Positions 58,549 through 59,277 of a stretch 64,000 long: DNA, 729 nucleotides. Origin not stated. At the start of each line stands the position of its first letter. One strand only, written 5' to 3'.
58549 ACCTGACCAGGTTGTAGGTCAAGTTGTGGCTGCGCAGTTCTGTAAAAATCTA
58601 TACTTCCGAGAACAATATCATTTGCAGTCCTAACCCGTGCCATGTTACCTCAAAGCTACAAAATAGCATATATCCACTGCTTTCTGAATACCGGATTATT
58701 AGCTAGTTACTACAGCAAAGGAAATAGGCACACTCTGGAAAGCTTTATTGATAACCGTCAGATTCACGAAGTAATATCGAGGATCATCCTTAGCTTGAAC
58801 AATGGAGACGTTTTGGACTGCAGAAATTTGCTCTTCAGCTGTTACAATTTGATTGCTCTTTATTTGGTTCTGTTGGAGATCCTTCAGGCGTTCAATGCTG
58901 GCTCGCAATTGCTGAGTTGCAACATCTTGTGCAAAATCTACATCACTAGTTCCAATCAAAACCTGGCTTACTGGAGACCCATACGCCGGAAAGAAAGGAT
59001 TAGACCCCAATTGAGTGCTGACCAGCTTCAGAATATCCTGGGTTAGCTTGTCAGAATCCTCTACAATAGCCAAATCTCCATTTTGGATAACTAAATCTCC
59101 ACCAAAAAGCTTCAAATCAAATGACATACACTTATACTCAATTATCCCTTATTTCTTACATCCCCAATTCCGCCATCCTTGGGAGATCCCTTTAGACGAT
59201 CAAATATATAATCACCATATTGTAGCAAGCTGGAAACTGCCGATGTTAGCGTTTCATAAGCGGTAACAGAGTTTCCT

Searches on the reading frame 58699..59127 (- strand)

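Call 8: search_protein_families(library=phrogs, proteins=[window:58699-59127:-], max_evalue=0.01)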
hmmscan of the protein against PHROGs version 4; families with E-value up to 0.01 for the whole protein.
window:58699-59127:- (142 aa): 6 families
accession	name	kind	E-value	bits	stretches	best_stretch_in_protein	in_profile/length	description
phrog_2669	-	tail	6.8e-11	43.5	1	1-128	1-125/138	baseplate protein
phrog_975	-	tail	2.8e-06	27.6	1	16-76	125-185/238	baseplate protein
phrog_120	-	tail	6.7e-06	27.1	1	2-64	56-122/303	baseplate wedge subunit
phrog_261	-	tail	9.3e-05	23.3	1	16-57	35-76/312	baseplate wedge subunit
phrog_43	-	tail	0.00022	21.9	1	20-58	14-52/126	baseplate wedge subunit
phrog_4033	-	unknown function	0.0019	17.6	1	15-98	531-606/630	-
